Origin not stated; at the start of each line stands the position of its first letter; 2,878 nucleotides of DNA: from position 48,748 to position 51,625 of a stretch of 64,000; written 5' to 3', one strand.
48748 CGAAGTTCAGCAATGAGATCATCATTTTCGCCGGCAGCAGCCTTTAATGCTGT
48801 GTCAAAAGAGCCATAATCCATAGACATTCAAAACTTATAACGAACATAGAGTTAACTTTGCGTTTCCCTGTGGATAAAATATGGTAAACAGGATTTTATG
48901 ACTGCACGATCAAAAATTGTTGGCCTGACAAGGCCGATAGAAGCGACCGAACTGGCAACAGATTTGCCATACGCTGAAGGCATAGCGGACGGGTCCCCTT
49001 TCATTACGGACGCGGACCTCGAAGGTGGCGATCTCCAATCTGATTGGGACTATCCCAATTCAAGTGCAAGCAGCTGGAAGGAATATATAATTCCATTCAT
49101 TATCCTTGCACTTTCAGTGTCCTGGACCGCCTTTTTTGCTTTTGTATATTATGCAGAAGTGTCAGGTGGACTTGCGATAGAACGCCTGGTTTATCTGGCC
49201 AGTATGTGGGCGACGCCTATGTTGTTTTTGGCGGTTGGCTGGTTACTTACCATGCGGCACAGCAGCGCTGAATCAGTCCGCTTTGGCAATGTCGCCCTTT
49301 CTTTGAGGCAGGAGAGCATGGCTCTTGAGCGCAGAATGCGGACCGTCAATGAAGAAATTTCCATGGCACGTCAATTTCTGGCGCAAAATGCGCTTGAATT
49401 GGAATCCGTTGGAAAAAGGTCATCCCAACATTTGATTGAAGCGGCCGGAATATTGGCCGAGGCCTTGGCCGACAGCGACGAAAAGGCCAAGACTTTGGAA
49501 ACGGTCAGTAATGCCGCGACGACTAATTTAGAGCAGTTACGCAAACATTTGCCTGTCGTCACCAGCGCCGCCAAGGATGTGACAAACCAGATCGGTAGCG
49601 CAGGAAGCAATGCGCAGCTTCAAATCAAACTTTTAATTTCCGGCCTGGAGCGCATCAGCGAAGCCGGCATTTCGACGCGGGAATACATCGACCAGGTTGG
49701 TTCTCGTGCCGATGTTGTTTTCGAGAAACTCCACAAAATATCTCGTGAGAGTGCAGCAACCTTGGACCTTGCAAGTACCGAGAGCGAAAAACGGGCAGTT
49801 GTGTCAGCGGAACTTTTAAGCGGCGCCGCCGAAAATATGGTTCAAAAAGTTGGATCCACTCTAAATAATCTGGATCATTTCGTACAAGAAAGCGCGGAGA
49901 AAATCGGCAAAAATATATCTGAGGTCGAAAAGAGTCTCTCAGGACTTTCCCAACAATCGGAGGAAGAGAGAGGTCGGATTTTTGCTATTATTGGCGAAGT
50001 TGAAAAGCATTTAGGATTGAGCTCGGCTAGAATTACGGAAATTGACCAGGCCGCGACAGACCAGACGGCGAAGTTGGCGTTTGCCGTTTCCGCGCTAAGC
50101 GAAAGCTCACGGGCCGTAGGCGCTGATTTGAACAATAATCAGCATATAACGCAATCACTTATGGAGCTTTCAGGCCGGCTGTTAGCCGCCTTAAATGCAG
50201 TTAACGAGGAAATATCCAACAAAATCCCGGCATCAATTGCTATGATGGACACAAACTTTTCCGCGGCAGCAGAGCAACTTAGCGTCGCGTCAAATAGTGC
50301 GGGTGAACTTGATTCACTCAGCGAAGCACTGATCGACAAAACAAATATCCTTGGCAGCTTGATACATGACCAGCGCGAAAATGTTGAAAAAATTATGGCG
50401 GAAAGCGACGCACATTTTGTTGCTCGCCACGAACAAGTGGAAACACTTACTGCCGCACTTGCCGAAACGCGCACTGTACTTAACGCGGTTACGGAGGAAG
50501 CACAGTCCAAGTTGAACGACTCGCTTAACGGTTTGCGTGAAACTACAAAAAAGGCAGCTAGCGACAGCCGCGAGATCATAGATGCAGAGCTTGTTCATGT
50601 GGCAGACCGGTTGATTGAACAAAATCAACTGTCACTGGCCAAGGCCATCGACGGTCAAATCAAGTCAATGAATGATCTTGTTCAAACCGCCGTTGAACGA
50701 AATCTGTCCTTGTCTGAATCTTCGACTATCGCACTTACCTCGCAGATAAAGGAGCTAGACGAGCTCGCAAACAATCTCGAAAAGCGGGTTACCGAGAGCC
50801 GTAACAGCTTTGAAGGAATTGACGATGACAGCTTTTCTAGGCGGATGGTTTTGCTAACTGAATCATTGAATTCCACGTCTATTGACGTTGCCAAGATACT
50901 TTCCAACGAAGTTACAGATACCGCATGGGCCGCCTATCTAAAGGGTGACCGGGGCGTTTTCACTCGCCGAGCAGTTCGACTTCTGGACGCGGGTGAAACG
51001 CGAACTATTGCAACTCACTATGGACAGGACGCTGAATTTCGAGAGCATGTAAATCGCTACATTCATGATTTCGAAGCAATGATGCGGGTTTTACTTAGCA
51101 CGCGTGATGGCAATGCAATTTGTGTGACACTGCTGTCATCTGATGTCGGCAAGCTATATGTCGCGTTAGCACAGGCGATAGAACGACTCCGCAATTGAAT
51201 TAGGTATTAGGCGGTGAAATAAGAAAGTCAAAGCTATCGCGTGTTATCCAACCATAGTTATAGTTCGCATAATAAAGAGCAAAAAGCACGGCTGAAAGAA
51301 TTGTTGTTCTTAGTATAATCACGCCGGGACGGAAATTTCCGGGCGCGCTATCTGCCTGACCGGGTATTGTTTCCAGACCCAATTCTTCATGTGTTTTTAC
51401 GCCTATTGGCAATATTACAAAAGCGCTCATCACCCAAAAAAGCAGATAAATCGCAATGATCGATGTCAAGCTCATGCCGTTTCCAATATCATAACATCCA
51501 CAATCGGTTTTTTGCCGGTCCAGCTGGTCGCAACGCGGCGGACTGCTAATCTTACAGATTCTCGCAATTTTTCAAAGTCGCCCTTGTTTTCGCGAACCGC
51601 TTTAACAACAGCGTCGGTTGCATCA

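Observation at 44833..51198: Compact five-gene cluster of signalling-like proteins whose recognisable phospho-acceptor and catalytic motifs all appear substituted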

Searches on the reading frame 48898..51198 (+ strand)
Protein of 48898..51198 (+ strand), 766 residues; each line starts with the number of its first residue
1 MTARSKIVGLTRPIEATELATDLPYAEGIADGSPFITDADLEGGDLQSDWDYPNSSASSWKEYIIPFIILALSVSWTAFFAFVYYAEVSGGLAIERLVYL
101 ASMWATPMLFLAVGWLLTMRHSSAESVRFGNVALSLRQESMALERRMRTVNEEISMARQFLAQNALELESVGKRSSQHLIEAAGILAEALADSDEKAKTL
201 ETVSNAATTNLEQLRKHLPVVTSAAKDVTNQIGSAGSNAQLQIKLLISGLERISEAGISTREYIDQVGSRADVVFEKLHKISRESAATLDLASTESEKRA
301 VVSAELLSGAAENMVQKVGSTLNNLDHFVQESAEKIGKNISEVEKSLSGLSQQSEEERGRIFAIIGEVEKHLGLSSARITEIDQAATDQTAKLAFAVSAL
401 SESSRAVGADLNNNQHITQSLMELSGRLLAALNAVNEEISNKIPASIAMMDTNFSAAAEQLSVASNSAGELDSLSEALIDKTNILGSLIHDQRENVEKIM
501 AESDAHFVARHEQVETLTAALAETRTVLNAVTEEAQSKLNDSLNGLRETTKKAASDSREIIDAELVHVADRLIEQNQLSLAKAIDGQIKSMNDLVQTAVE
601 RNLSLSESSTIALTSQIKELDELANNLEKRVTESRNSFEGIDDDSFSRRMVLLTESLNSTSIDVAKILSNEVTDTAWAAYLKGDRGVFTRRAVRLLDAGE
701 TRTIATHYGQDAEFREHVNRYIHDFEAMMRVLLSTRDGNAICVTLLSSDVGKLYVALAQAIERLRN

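Call 3: search_protein_families(library=pfam, proteins=[window:48898-51198:+], max_evalue=1)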
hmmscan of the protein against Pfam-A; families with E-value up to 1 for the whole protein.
window:48898-51198:+ (766 aa): 4 families
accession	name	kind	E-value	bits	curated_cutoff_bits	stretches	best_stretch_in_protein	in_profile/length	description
PF01442.23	Apolipoprotein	-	3.8e-05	23.9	90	1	387-570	3-183/190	Apolipoprotein A1/A4/E domain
PF12324.14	HTH_15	-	0.017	15.7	27.2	0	329-361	38-70/74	Helix-turn-helix domain of alkylmercury lyase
PF19111.5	DUF5798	-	0.17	12.6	27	0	615-673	22-79/89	Family of unknown function (DUF5798)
PF02542.21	YgbB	-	0.3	11.9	26.7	1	294-352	64-121/155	YgbB family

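Call 4: search_protein_families(library=ncbifam, proteins=[window:48898-51198:+], max_evalue=1)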
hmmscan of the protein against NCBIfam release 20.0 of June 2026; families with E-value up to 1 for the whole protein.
window:48898-51198:+ (766 aa): 2 families
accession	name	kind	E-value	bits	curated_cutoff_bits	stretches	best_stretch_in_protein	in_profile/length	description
TIGR00996.1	Mtu_fam_mce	paralog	0.00044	19.5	140.5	2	452-560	167-278/291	MCE family protein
NF000098.1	Fos_BSH_Bcer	exception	0.011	16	295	1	411-511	19-117/138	FosB family fosfomycin resistance bacillithiol transferase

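Call 41: search_solved_structures(query=A5, max_evalue=1)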
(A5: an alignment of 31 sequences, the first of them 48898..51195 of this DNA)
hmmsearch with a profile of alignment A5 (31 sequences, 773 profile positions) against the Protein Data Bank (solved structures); distinct sequences matched with E-value up to 1: 298 (the best 60 are shown).
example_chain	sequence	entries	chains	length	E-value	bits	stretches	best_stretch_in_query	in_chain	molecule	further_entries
9hx4_F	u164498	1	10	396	5.1e-10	41.9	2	259-525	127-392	Apolipoprotein A-IV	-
4tql_A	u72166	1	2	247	7.5e-10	41.3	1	330-568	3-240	Three helix bundle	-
3s84_A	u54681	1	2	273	1.9e-09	40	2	262-410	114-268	Apolipoprotein A-IV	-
8vvn_C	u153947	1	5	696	7.9e-07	31.3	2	255-542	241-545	MotA/TolQ/ExbB proton channel domain-containing protein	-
8qyd_A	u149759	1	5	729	1e-06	30.9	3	264-426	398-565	Anti-phage defense ZorAB system ZorA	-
7zr2_A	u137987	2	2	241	1.4e-06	30.5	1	295-510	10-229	Spike protein S2',Chimeric protein mimic of SARS-CoV-2 Spike HR1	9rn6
8qae_A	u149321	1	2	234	3.3e-06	29.3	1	364-567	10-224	sc-apCC-6-SLLA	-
3k2s_A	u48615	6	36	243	4.3e-06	28.9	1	256-445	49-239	Apolipoprotein A-I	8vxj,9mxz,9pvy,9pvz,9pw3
6clz_B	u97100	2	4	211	6.7e-06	28.3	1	262-445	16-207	Apolipoprotein A-I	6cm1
6pts_A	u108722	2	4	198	7.5e-06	28.1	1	272-423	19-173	Apolipoprotein A-I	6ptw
2msc_A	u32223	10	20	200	7.6e-06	28.1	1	272-423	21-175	Apolipoprotein A-I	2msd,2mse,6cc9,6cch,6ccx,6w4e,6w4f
1av1_A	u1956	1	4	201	7.8e-06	28.1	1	266-445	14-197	APOLIPOPROTEIN A-I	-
8eqs_C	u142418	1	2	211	8.5e-06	27.9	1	271-445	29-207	Apolipoprotein A-I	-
4v6m_A0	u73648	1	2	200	9.1e-06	27.8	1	272-445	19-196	Apolipoprotein A-I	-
7kjr_C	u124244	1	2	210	9.6e-06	27.7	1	272-445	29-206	Apolipoprotein A-I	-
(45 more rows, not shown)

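Call 42: search_protein_families(library=pfam, alignment_id=A5, max_evalue=0.01)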
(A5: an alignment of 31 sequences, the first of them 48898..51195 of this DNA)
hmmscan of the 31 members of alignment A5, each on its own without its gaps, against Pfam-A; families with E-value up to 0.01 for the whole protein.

A. member 1, window:48898-51195:+ (766 aa): 1 family
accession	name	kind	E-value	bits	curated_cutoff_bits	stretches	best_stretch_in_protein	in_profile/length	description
PF01442.23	Apolipoprotein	-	3.8e-05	23.9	90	1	387-570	3-183/190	Apolipoprotein A1/A4/E domain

B. families by the number of members that match (of 31 scanned): 20 families
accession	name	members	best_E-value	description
PF01442.23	Apolipoprotein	14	1.5e-10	Apolipoprotein A1/A4/E domain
PF04513.17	Baculo_PEP_C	3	0.00078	Baculovirus polyhedron envelope protein, PEP, C terminus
PF20277.3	CTD11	2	0.0024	C-terminal domain 11 of the ABC-three component (ABC-3C) systems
PF04108.17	ATG17_like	1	9e-08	Autophagy protein ATG17-like domain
PF20667.3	Sec10_N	1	1.8e-05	Exocyst complex component Sec10, N-terminal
PF12081.13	GldM_1st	1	8.7e-05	GldM N-terminal domain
PF20072.4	DUF6468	1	0.00035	Domain of unknown function (DUF6468)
PF11279.13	DUF3080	1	0.00082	Protein of unknown function (DUF3080)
PF04048.20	Sec8_N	1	0.00092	Exocyst complex component Sec8 N-terminal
PF25051.1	WHD_MCM8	1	0.0013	MCM8 winged helix domain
PF10498.14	IFT57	1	0.0016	Intra-flagellar transport protein 57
PF07464.16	ApoLp-III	1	0.0024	Apolipophorin-III precursor (apoLp-III)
PF02601.20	Exonuc_VII_L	1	0.004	Exonuclease VII, large subunit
PF07889.17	DUF1664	1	0.0045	Protein of unknown function (DUF1664)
PF10774.15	DUF4226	1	0.005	Domain of unknown function (DUF4226)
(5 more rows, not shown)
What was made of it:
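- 48898..51198 (+): Mini-GPR/RgsE homologue (766 aa): an N-terminal TM hairpin, a cytoplasmic apolipoprotein-like helical region, and a conserved C-terminal domain. PF01442 hits in 14 of 31 orthologues; ApoA-IV 5e-10 (calls 41, 42).
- On GPR/RgsE growth-pole scaffold family: ApoA-IV 5e-10 (calls 3, 41, 42).
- Apolipoprotein-like repeats (calls 41, 42).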

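Call 99: search_protein_families(library=padloc, proteins=[window:48898-51198:+], max_evalue=0.01)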
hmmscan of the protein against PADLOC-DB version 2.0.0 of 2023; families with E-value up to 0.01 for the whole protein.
window:48898-51198:+ (766 aa): 0 families

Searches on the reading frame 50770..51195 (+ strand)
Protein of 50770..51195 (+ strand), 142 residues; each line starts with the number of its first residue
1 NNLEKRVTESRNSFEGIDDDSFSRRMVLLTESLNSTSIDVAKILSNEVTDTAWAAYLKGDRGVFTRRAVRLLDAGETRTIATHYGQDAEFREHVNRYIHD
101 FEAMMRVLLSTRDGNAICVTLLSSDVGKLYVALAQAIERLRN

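Call 64: search_dna_similar(query=window:50770-51195:+, collection=plasmids, mode=protein, max_evalue=0.001, max_rows=30)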
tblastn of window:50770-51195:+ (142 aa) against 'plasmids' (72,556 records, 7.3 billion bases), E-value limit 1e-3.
Records with a match: 6; places in all: 6; records where one place covers at least 80% of the query: 5.
Best place of each record, by identity: 60-80% 1; <60% 5.
By first word of the organism name: Sinorhizobium 4; Sphingomonas 1; Shinella 1.
By predicted mobility (MOB-suite, as given by PLSDB): non-mobilizable 6.
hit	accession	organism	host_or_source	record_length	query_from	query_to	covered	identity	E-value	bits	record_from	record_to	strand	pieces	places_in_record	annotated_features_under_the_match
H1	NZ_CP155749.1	Sphingomonas parapaucimobilis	Chinese cabbage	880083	3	141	98%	66.2%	2e-55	192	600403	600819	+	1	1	hypothetical protein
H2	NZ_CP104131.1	Sinorhizobium sp. K101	Phaseolus vulgaris,cell ...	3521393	20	140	85%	38.0%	1e-14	76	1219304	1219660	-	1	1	none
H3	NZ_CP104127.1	Sinorhizobium sp. M103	Phaseolus vulgaris,cell ...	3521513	20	140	85%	38.0%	1e-14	76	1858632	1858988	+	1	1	none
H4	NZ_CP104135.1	Sinorhizobium sp. C101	Phaseolus vulgaris,cell ...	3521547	20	140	85%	38.0%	1e-14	76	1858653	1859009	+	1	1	none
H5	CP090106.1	Sinorhizobium meliloti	Medicago,Cell culture,Plant nodule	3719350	20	140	85%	38.0%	1e-14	76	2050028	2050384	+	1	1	kinesin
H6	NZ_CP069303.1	Shinella sp. PSBB067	monoisolate,Minnesota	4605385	29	140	79%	38.9%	1e-13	74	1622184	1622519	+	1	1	none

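Call 66: get_annotated_region(hit=H5, flank=9000)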
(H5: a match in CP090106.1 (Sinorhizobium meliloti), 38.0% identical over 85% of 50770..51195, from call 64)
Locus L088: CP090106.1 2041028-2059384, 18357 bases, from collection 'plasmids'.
description: Sinorhizobium meliloti strain Ak57 plasmid pSymB, complete sequence
organism: Sinorhizobium meliloti (NCBI taxid 382)
taxonomy: Bacteria; Pseudomonadota; Alphaproteobacteria; Hyphomicrobiales; Rhizobiaceae; Sinorhizobium; Sinorhizobium meliloti
host: -; source: Medicago,Cell culture,Plant nodule; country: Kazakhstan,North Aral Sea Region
typing (MOB-suite, as given by PLSDB): non-mobilizable
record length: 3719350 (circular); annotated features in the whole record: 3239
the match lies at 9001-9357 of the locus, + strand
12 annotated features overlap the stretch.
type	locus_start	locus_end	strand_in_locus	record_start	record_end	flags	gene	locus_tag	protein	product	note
CDS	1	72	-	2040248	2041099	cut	folP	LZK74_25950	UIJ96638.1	dihydropteroate synthase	-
CDS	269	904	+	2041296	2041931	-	-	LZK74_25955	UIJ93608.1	DUF922 domain-containing Zn-dependent protease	-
CDS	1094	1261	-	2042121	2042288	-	-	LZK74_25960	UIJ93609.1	hypothetical protein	-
CDS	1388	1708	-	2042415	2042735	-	-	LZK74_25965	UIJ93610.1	(2Fe-2S)-binding protein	-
CDS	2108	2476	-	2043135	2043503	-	-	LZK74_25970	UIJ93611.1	Hpt domain-containing protein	-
CDS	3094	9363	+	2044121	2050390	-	-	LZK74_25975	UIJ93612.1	kinesin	-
CDS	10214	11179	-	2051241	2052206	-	-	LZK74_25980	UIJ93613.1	IS110 family transposase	-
CDS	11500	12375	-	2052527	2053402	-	-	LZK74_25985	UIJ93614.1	cytochrome c1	-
CDS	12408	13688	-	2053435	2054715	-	-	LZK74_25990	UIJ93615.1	cytochrome b N-terminal domain-containing protein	-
CDS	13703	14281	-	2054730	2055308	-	petA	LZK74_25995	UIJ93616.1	ubiquinol-cytochrome c reductase iron-sulfur subunit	-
CDS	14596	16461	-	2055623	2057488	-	-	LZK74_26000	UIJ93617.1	ABC transporter ATP-binding protein/permease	-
CDS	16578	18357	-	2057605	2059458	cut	-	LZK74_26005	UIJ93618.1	ABC transporter ATP-binding protein/permease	-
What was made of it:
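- Closest known: GPR. Different: Three further genes (IPCT-DIPPS-like, DUF2336, pseudo-kinase) are attached, and none of them is next to rgsE (call 66).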

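Call 67: get_annotated_region(hit=H1, flank=9000)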
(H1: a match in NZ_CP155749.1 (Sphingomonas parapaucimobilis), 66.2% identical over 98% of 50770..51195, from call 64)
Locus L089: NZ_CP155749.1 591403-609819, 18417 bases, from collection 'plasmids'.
description: Sphingomonas parapaucimobilis strain YK209 plasmid unnamed1, complete sequence
organism: Sphingomonas parapaucimobilis (NCBI taxid 28213)
taxonomy: Bacteria; Pseudomonadota; Alphaproteobacteria; Sphingomonadales; Sphingomonadaceae; Sphingomonas; Sphingomonas parapaucimobilis
host: -; source: Chinese cabbage; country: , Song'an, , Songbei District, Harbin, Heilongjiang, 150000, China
typing (MOB-suite, as given by PLSDB): non-mobilizable
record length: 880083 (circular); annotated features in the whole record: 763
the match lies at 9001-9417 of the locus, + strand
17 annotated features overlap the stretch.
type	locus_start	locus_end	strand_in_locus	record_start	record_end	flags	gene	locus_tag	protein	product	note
CDS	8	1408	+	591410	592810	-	gltX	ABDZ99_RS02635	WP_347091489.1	glutamate--tRNA ligase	GO:0006424 - glutamyl-tRNA aminoacylation [Evidence IEA]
CDS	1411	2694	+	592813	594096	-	-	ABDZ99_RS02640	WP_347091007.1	citrate synthase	-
CDS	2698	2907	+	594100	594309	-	-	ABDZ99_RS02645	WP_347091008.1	hypothetical protein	-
CDS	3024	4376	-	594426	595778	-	-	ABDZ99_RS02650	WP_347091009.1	HAMP domain-containing sensor histidine kinase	GO:0007165 - signal transduction [Evidence IEA]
CDS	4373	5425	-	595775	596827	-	-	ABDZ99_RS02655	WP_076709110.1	hypothetical protein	-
CDS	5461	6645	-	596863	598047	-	-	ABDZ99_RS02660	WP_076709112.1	hypothetical protein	-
CDS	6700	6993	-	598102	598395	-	-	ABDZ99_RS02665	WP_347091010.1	Hpt domain-containing protein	-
CDS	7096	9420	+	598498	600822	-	-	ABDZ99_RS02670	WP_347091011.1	hypothetical protein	-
CDS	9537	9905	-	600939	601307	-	-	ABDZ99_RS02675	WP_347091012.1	VOC family protein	-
CDS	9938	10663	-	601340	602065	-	-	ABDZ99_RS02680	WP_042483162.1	YafY family protein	-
CDS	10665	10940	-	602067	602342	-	-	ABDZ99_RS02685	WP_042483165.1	DUF1467 family protein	-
CDS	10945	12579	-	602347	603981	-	-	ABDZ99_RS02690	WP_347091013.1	ribonuclease J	-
CDS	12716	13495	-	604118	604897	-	-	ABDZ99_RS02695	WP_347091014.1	type III pantothenate kinase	-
CDS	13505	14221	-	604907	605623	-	-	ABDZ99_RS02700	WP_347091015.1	biotin--[acetyl-CoA-carboxylase] ligase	GO:0036211 - protein modification process [Evidence IEA]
CDS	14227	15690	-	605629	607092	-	nuoN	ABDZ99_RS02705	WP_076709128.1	NADH-quinone oxidoreductase subunit NuoN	GO:0042773 - ATP synthesis coupled electron transport [Evidence IEA]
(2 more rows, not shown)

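Call 75: get_annotated_region(hit=H6, flank=9000)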
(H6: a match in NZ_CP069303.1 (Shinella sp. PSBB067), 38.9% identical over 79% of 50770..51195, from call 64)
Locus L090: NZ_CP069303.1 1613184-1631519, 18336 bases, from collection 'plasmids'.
description: Shinella sp. PSBB067 plasmid unnamed1, complete sequence
organism: Shinella sp. PSBB067 (NCBI taxid 2715959)
taxonomy: Bacteria; Pseudomonadota; Alphaproteobacteria; Hyphomicrobiales; Rhizobiaceae; Shinella; Shinella sp. PSBB067
host: -; source: monoisolate,Minnesota; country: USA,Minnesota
typing (MOB-suite, as given by PLSDB): non-mobilizable; mating-pair formation MPF_T
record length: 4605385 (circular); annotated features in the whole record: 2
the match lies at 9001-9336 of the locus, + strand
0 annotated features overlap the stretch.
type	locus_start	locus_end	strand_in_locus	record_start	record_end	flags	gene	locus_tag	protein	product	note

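Call 98: search_protein_families(library=pfam, proteins=[window:50770-51195:+, L088:8971-9360:+, L089:6700-6993:-], max_evalue=1)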
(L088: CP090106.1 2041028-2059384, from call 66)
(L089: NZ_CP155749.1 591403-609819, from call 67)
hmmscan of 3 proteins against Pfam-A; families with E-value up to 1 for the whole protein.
window:50770-51195:+ (142 aa): 1 family
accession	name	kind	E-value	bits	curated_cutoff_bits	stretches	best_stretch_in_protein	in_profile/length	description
PF21811.2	RdfA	-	0.11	12.7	27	1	9-68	60-120/195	Rod-determining factor A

L088:8971-9360:+ (130 aa): 2 families
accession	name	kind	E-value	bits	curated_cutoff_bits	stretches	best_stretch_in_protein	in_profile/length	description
PF19676.4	DUF6178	-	0.039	12.8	25.5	1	30-110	481-558/561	Family of unknown function (DUF6178)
PF15274.11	MLIP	-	0.2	10.8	27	1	99-128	695-724/785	Muscular LMNA-interacting protein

L089:6700-6993:- (97 aa): 1 family
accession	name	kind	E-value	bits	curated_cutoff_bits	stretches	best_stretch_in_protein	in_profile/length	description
PF01627.28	Hpt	-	0.0092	16.6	24.6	1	22-96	13-80/84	Hpt domain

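Call 102: find_related_loci(query=A8, collection=metagenome_contigs, flank=9000)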
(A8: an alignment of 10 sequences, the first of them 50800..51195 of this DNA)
Query A8 (132 aa) in metagenome_contigs; peptide patterns used: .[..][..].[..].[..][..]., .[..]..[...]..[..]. (x = any residue, [..] = any of these).
600 stretches matched a pattern (row limit reached: there are more); 563 encode a relative of the query (tblastn E <= 1e-3); the best 80 are kept; 80 distinct loci.
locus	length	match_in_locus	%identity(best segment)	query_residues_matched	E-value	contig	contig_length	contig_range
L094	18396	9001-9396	91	1-132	1e-79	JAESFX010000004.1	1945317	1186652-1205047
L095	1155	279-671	83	2-132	1e-76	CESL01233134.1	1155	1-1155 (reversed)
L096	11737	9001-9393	80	1-131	2e-71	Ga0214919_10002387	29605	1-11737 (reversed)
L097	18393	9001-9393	81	2-132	3e-71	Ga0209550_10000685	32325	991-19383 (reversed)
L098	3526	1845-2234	80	2-131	5e-70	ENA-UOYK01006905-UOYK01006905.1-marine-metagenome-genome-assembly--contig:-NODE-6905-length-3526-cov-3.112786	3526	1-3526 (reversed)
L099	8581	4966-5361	77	1-132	3e-66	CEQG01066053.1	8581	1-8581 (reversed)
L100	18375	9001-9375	78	8-132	2e-65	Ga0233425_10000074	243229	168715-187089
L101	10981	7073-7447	79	8-132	6e-65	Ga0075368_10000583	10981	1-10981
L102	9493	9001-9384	77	5-132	1e-64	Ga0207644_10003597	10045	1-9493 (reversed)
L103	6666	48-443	77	1-132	8e-65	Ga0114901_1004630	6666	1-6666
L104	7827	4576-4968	75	2-132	3e-64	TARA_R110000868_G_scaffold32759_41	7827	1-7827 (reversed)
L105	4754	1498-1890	73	2-132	6e-64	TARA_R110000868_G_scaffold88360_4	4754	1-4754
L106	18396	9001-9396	73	1-132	7e-64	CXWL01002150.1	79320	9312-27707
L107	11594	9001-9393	72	1-131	1e-63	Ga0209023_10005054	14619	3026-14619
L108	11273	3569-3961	75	2-132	9e-64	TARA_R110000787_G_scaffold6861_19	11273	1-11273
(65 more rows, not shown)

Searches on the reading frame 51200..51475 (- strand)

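Call 3: search_protein_families(library=pfam, proteins=[window:51200-51475:-], max_evalue=1)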
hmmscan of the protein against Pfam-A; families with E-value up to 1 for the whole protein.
window:51200-51475:- (91 aa): 1 family
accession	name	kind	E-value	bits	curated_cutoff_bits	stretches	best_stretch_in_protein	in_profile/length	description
PF07330.17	DUF1467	-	9.2e-30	102.9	29.4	1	1-83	1-83/83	Protein of unknown function (DUF1467)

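Call 4: search_protein_families(library=ncbifam, proteins=[window:51200-51475:-], max_evalue=1)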
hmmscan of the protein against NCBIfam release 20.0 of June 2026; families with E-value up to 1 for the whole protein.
window:51200-51475:- (91 aa): 0 families
